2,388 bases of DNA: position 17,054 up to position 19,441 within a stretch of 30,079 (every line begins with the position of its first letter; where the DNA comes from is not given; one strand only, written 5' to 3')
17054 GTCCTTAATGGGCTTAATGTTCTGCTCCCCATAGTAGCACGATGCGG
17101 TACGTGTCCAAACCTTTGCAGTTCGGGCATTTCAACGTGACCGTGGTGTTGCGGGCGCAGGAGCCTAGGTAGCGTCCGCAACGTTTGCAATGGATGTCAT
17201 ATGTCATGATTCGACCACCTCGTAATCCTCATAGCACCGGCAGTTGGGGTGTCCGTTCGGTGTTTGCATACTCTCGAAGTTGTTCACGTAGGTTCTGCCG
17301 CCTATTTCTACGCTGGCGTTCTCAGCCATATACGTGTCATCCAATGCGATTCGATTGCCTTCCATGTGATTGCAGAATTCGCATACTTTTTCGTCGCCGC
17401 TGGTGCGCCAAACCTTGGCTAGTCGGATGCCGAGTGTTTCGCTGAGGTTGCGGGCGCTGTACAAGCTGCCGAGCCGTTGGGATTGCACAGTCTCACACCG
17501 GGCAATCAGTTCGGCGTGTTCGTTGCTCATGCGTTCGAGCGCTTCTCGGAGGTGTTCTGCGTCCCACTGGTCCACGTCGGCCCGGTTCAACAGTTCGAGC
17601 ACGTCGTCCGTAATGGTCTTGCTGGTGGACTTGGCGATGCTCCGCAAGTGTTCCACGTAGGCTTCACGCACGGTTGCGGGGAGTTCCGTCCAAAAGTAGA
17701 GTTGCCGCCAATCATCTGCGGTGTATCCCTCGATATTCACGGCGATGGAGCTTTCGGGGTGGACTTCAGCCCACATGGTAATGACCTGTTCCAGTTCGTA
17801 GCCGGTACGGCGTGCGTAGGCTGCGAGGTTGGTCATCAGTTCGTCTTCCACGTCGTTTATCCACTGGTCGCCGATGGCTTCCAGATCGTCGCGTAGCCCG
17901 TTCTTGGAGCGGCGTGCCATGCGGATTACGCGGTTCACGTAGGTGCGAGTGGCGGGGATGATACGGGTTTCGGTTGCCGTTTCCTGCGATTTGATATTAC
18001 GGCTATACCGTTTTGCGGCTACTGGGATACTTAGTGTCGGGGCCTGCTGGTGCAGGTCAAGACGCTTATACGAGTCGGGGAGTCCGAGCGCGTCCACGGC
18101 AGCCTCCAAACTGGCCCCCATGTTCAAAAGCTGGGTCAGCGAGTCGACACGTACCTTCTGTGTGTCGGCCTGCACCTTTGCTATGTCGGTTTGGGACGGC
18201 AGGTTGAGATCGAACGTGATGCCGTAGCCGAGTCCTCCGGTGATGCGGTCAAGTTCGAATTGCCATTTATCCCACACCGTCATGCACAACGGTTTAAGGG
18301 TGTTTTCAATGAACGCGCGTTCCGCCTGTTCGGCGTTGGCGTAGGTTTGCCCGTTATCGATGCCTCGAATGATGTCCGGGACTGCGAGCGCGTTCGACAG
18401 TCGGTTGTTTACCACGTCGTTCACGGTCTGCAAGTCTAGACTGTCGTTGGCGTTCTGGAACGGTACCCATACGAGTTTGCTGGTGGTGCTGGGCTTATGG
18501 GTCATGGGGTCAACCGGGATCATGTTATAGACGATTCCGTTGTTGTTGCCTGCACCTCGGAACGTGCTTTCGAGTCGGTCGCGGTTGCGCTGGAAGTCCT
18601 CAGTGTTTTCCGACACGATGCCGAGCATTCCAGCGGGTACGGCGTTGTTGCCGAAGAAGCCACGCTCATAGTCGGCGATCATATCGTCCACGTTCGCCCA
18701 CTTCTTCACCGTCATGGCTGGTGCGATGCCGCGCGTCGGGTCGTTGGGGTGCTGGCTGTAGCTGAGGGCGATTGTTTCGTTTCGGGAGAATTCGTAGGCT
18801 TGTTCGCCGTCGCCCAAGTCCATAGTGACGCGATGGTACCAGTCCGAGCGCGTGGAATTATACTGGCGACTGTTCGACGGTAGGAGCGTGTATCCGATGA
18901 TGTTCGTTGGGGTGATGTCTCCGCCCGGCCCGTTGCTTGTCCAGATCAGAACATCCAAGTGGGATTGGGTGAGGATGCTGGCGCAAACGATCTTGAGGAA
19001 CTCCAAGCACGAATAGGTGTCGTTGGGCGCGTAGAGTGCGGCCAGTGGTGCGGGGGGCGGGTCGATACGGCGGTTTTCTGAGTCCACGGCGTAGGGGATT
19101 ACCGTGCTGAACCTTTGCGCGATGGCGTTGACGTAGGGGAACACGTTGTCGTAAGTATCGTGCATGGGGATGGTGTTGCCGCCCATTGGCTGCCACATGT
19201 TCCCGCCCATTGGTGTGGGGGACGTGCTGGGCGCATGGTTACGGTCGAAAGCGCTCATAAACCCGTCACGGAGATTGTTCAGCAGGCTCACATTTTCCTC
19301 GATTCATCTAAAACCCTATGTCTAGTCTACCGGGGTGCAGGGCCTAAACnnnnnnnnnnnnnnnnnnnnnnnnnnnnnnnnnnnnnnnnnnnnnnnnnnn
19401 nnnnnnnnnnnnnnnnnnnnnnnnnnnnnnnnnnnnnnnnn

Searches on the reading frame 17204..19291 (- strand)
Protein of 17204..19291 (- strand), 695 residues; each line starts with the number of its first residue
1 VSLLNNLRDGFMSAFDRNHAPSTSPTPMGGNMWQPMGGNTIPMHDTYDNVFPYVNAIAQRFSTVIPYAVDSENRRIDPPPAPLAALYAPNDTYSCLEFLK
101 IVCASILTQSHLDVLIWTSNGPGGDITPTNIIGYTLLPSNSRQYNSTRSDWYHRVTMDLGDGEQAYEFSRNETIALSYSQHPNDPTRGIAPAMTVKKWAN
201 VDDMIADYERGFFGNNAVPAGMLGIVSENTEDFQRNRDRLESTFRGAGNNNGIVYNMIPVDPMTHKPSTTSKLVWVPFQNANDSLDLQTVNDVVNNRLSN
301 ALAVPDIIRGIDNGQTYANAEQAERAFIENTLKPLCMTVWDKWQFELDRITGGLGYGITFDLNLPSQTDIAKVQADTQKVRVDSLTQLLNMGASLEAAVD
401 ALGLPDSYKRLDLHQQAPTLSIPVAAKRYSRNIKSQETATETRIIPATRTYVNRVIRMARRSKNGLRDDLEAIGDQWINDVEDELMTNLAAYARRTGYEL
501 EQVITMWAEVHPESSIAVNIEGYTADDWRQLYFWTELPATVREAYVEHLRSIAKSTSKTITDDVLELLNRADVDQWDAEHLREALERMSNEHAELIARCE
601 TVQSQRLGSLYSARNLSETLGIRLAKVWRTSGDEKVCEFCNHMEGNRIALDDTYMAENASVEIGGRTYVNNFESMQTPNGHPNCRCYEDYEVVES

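Call 20: search_dna_similar(query=window:17204-19291:-, collection=phages, mode=protein, max_rows=15)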
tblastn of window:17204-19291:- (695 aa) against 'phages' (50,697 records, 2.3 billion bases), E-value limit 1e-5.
Records with a match: 2; places in all: 2; records where one place covers at least 80% of the query: 2.
Best place of each record, by identity: <60% 2.
By first word of the organism name: Bifidobacterium 2.
By host as written in the record: Bifidobacterium asteroides 2.
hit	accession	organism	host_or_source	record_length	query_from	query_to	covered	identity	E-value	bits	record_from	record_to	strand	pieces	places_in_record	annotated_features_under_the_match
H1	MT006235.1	Bifidobacterium phage BlindBasel1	Bifidobacterium asteroides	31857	20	692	97%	47.2%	0e+0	654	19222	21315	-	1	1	hypothetical protein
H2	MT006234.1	Bifidobacterium phage BlindUri1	Bifidobacterium asteroides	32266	20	692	97%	47.0%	0e+0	654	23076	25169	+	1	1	hypothetical protein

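Call 26: search_protein_families(library=pfam, proteins=[window:17204-19291:-], max_evalue=0.001)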
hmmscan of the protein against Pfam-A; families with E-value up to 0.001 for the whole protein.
window:17204-19291:- (695 aa): 2 families
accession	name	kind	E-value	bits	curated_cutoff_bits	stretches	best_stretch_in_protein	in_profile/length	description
PF04860.17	Phage_portal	-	3.2e-21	76.3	39.1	1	51-371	4-296/321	Phage portal protein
PF04233.19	Phage_Mu_F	-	1.1e-08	36.3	29.6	1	579-686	22-109/112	Phage Mu protein F like protein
